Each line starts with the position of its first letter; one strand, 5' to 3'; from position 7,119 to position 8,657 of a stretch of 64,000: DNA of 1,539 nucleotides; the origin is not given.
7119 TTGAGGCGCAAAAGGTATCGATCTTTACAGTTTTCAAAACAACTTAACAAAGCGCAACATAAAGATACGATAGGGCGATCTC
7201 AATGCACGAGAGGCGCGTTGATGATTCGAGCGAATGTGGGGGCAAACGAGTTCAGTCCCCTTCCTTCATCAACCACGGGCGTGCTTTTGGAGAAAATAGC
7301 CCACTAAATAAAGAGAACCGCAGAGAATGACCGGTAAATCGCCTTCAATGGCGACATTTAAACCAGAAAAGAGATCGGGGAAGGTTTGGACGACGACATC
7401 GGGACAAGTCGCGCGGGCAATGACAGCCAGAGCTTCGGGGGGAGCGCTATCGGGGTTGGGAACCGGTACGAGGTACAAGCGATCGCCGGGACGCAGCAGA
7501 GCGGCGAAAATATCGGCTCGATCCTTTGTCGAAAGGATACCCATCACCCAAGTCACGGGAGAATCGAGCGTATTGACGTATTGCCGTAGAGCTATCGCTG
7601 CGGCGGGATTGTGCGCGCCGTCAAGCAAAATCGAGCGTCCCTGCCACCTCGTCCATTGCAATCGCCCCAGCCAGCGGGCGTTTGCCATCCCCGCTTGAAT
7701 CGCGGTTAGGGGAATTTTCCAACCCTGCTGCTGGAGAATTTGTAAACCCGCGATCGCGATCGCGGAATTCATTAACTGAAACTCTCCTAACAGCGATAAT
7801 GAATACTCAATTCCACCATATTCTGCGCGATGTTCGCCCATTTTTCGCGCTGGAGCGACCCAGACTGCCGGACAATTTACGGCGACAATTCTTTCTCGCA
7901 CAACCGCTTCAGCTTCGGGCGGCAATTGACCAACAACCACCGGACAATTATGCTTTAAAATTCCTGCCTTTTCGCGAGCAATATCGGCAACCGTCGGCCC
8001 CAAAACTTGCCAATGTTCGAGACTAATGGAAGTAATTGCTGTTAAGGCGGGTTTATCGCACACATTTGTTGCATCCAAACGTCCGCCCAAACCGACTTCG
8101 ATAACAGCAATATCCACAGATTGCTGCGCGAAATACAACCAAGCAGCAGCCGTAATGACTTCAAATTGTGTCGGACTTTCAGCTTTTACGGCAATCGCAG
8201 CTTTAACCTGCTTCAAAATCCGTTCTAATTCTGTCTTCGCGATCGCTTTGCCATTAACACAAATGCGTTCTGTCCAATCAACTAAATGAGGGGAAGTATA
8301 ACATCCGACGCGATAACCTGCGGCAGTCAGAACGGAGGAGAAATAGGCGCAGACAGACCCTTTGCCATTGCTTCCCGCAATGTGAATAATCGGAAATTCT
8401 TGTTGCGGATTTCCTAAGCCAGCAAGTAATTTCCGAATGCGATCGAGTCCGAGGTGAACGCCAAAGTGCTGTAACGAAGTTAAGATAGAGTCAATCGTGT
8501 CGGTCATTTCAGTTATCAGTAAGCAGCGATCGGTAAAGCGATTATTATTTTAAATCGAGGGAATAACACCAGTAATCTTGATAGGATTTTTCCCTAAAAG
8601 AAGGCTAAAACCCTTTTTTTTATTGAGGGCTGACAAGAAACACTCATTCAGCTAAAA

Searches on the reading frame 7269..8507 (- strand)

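Call 8: search_protein_families(library=pfam, proteins=[window:7269-8507:-])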
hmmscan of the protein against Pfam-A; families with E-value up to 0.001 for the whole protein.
window:7269-8507:- (412 aa): 2 families
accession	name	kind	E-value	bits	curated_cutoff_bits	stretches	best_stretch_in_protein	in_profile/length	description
PF08245.18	Mur_ligase_M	-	2.7e-08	34.4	24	1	43-253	1-198/200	Mur ligase middle domain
PF02875.26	Mur_ligase_C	-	3.3e-08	34.9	28.4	1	281-397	1-125/127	Mur ligase, glutamate ligase domain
